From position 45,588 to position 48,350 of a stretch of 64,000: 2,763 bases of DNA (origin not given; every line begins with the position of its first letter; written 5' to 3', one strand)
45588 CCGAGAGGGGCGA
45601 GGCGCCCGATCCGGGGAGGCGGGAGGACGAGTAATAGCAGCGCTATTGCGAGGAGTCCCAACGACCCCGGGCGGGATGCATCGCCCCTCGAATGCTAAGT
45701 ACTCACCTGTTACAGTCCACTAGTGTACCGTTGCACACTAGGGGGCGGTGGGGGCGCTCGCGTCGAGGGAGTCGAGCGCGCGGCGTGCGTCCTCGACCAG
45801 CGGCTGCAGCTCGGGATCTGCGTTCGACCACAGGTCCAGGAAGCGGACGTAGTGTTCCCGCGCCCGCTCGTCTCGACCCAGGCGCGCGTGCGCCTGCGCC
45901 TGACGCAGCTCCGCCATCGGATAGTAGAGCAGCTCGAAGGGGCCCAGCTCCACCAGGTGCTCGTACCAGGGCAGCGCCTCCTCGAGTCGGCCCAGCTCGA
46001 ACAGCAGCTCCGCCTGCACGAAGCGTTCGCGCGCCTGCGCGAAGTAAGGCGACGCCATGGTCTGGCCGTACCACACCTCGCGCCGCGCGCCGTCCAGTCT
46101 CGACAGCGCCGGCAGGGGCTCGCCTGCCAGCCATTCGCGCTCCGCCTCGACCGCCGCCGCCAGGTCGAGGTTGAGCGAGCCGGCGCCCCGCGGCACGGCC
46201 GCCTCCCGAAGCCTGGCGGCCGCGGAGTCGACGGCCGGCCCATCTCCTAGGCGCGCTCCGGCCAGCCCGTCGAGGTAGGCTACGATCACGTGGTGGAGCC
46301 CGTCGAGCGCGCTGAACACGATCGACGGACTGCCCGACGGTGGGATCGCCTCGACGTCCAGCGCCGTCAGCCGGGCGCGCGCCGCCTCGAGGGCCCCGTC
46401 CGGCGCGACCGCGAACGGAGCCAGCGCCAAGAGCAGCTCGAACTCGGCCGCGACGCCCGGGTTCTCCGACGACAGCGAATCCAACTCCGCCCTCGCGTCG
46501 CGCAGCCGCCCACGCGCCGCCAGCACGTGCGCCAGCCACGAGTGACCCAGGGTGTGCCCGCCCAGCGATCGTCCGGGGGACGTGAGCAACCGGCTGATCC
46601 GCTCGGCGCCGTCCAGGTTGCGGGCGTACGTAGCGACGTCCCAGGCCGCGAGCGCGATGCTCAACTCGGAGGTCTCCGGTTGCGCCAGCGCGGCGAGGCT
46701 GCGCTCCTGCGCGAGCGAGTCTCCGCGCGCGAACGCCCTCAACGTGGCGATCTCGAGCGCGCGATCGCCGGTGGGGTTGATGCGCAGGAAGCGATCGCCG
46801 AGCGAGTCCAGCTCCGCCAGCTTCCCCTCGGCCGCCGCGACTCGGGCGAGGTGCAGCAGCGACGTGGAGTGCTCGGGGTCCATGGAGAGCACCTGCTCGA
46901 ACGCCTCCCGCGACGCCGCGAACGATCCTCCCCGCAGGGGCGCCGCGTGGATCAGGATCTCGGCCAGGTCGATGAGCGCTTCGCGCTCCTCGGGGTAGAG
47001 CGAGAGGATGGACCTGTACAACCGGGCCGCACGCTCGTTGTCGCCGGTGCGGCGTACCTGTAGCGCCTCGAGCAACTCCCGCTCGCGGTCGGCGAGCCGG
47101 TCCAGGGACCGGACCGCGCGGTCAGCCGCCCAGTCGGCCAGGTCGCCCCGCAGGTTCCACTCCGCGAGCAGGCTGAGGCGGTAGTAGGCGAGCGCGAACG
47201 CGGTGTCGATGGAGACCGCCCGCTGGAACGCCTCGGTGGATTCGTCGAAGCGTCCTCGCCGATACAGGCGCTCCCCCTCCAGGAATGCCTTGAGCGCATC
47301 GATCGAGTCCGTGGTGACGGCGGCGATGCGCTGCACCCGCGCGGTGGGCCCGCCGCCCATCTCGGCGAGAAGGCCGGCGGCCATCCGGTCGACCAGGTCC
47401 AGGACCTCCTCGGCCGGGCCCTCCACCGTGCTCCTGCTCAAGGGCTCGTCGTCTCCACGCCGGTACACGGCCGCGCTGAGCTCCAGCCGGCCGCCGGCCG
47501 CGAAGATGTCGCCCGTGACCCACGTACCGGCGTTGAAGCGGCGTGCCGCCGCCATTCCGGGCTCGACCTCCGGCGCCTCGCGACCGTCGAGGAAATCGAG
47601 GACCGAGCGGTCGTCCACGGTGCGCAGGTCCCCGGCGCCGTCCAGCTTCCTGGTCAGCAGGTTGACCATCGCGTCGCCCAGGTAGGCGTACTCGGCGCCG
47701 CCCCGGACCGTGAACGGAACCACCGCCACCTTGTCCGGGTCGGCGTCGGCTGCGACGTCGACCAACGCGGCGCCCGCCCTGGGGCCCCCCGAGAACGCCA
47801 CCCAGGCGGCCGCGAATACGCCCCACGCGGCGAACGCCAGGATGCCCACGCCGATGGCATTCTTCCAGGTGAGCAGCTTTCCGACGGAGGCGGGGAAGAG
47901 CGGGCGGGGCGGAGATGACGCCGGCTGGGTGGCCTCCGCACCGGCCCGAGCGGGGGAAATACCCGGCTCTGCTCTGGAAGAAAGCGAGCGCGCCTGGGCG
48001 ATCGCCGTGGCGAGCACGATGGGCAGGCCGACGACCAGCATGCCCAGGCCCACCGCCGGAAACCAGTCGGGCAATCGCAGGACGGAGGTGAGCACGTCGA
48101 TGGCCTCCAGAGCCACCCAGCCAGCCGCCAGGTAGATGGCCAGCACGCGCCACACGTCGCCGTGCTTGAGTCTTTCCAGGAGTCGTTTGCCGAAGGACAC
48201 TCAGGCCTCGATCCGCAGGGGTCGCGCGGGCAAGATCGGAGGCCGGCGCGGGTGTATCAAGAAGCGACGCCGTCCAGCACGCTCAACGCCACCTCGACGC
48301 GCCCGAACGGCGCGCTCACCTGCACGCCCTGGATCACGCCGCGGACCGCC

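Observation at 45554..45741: ~170-nt extended hairpin element bounded by the same inverted termini, in the dinB-family/TPR convergent gap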

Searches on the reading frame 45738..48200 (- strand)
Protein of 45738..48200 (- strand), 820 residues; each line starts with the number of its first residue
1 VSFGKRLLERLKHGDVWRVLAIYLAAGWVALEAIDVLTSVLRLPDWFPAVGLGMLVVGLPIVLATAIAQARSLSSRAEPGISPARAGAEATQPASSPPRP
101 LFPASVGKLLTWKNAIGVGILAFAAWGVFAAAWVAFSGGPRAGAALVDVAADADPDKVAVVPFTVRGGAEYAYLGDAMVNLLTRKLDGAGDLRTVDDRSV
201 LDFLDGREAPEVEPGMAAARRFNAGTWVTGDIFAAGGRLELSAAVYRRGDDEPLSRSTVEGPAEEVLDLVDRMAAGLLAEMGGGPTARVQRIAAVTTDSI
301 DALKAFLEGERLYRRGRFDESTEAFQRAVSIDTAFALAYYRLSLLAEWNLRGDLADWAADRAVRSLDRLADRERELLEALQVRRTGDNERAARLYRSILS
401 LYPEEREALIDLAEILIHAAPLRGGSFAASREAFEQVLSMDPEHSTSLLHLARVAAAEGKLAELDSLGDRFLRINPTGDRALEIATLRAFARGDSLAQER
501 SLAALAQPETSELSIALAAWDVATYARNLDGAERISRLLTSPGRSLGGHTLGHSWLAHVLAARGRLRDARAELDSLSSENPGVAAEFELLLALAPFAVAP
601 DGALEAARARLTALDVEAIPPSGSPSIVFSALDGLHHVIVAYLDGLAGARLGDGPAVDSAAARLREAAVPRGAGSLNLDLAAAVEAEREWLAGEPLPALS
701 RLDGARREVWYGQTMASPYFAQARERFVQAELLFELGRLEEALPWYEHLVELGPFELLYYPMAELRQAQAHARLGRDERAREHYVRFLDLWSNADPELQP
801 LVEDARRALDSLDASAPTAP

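Call 15: find_encoding_contigs(protein=window:45738-48200:-, flank=10000, max_places=6)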
Protein window:45738-48200:- (820 aa): 1 contig read that carries it; 1 place shown.
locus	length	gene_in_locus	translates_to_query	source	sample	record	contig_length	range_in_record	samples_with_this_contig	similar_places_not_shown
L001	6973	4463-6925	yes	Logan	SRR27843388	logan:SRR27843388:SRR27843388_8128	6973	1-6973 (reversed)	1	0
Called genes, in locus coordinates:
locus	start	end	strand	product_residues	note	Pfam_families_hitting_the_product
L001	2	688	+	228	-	?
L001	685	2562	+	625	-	PF12704:MacB_PCD, PF02687:FtsX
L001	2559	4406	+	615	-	PF02574:S-methyl_trans, PF02219:MTHFR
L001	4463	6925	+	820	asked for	PF13432:TPR_16 (faint), PF13174:TPR_6 (faint), PF13181:TPR_8 (faint), PF13414:TPR_11 (faint), PF13428:TPR_14 (faint), PF07719:TPR_2 (faint), PF00515:TPR_1 (faint), PF14559:TPR_19 (faint)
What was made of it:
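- On IS630-family MITE (non-autonomous element): A contig break at the element suggests repetition (call 15).
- A Logan contig of the same locus breaks 48 nt into the element, as expected at a repeat (call 15).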

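Call 16: search_protein_families(library=pfam, proteins=[window:45738-48200:-])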
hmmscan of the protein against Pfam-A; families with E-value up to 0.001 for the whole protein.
window:45738-48200:- (820 aa): 11 families
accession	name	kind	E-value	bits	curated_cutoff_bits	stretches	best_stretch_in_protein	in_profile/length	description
PF07719.23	TPR_2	-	1.2e-14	53.5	27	0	306-332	5-31/34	Tetratricopeptide repeat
PF13428.12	TPR_14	-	1.9e-13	50.1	23.5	0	382-415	11-44/44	Tetratricopeptide repeat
PF14559.12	TPR_19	-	1.5e-11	44.9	25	0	386-419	5-38/68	Tetratricopeptide repeat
PF13414.12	TPR_11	-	2.7e-10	40.2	26.8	1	309-342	1-34/42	TPR repeat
PF13181.12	TPR_8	-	3.2e-09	36.7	25.7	0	730-752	8-30/34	Tetratricopeptide repeat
PF13432.12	TPR_16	-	1.7e-08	35.2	32.7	1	422-463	8-49/65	Tetratricopeptide repeat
PF00515.34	TPR_1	-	1.7e-07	31.2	27.8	0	313-332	12-31/34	Tetratricopeptide repeat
PF13174.12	TPR_6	-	2.4e-06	28.2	26.3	0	763-791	2-30/33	Tetratricopeptide repeat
PF13431.12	TPR_17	-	3.3e-05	24.2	24.4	0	433-462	1-30/34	Tetratricopeptide repeat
PF25064.1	ARM_TT21_5th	-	0.0003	21.5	27.8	0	427-466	17-56/117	TT21 fifth ARM repeats domain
PF13424.12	TPR_12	-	0.00033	21.2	30.1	0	730-786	10-70/77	Tetratricopeptide repeat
